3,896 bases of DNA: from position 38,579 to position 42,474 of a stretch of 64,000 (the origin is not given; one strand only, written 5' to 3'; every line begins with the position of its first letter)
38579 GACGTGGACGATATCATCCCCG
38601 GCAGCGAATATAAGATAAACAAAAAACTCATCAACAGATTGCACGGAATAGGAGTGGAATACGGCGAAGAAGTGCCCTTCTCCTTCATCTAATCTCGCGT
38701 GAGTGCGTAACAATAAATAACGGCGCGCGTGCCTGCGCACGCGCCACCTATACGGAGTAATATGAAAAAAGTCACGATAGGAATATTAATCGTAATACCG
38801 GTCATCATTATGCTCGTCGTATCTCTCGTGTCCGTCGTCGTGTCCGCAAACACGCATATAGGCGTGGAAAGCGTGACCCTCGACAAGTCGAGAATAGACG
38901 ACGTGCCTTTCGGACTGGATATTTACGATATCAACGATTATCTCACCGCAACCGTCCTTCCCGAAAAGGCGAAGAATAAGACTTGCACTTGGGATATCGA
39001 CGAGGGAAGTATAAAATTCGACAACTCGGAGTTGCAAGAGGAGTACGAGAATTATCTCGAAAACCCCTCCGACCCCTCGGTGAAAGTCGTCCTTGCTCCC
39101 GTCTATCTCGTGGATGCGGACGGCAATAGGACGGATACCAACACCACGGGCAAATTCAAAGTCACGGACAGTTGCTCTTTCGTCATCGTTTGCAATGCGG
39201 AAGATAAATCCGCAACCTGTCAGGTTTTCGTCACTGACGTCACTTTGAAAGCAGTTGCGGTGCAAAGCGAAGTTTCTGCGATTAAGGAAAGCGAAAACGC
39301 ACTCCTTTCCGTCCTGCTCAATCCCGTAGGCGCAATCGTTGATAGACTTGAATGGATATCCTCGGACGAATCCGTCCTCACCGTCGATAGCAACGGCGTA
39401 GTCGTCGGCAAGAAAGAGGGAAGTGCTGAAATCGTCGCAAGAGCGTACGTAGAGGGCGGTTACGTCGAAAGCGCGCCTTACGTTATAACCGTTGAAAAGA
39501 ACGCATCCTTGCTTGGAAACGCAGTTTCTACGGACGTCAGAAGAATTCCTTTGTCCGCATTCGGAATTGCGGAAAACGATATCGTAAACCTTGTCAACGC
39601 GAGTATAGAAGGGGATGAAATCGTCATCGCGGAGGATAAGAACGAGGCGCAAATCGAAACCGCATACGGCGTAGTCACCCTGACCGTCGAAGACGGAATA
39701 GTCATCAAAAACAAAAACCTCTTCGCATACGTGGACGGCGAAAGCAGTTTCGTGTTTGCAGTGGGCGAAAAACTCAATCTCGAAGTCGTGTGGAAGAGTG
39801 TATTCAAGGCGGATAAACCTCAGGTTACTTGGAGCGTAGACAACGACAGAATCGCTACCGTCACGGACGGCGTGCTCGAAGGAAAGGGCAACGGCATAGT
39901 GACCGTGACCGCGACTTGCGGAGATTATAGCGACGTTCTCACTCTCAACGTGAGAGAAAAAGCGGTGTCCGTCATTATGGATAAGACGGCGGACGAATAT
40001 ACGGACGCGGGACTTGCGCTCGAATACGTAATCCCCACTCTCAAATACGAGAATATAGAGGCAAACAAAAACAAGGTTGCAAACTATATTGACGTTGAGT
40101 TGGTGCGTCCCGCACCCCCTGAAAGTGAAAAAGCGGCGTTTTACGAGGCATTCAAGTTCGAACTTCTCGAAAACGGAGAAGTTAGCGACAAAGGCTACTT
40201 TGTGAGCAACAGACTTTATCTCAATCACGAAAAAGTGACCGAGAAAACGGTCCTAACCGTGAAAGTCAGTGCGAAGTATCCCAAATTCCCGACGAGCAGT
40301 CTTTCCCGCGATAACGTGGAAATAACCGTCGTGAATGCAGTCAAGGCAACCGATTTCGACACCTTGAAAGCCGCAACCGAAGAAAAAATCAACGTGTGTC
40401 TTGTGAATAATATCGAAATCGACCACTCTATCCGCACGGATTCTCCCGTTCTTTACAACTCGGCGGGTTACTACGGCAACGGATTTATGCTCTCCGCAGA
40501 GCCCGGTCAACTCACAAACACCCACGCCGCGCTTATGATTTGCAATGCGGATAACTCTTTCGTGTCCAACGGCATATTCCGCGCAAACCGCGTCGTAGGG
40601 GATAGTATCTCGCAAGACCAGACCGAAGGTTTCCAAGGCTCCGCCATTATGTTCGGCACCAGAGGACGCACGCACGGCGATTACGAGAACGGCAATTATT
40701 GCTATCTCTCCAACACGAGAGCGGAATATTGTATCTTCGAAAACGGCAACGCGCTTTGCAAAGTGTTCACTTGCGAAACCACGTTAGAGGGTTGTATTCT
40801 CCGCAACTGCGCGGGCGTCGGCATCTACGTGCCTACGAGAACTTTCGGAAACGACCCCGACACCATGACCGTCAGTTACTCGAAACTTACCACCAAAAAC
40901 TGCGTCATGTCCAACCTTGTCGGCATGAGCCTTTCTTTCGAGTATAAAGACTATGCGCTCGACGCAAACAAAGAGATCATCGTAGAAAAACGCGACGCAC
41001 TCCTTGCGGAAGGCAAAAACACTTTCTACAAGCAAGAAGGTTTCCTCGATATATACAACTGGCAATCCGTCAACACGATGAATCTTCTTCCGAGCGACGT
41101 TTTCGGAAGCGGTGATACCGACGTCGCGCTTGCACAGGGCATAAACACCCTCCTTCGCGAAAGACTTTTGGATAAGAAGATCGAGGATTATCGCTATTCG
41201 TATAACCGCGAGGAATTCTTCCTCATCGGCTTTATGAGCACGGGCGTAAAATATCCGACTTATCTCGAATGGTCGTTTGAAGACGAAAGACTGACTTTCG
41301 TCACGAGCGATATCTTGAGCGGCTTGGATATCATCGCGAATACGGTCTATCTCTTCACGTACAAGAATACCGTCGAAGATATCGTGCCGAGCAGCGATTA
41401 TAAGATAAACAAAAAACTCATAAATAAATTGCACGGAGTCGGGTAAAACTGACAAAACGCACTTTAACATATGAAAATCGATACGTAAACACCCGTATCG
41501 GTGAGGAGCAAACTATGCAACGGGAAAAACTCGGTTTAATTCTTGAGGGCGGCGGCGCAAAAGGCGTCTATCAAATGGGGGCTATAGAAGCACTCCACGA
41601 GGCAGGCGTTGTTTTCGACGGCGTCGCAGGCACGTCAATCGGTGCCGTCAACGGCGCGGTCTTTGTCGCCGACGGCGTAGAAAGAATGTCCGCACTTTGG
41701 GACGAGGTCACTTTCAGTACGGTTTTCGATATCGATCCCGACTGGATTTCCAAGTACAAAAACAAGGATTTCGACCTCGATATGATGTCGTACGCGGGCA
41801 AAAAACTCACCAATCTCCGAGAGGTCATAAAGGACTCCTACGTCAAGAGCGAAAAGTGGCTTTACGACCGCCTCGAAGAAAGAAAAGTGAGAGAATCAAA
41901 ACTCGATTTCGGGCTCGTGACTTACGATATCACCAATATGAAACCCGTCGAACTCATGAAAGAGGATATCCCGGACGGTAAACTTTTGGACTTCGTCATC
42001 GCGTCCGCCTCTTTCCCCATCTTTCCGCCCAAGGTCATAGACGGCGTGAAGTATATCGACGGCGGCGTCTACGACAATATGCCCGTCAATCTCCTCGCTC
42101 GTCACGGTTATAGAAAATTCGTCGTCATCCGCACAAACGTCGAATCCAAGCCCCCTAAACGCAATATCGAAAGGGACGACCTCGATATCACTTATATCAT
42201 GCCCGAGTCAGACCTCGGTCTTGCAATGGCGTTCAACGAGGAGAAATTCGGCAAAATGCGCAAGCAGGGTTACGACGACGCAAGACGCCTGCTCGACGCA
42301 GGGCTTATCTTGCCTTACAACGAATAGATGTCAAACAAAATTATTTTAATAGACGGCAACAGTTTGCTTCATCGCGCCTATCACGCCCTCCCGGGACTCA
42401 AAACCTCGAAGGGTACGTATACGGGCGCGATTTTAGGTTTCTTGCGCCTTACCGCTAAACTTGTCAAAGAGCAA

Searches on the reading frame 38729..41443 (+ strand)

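Call 85: search_protein_families(library=pfam, proteins=[window:38729-41443:+], max_evalue=0.00001)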
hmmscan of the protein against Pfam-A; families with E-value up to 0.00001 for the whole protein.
window:38729-41443:+ (905 aa): 1 family
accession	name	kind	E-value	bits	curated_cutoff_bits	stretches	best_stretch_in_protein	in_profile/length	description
PF02368.24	Big_2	-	3.1e-13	49.9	22.8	0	174-237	3-66/79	Bacterial Ig-like domain (group 2)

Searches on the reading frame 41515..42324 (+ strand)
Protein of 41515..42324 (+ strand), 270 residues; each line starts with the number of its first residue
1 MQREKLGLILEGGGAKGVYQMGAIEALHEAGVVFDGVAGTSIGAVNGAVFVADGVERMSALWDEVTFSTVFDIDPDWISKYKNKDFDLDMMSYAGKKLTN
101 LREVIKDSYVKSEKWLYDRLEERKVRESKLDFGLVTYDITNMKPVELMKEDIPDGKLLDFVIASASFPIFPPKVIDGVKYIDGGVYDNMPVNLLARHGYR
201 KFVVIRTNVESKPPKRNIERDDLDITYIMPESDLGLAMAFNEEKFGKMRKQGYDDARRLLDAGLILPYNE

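Call 85: search_protein_families(library=pfam, proteins=[window:41515-42324:+], max_evalue=0.00001)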
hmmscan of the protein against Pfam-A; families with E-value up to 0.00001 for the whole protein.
window:41515-42324:+ (270 aa): 1 family
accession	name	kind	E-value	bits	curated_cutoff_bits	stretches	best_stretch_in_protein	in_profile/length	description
PF01734.28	Patatin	-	1.5e-30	107.3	27.7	1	8-194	1-190/191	Patatin-like phospholipase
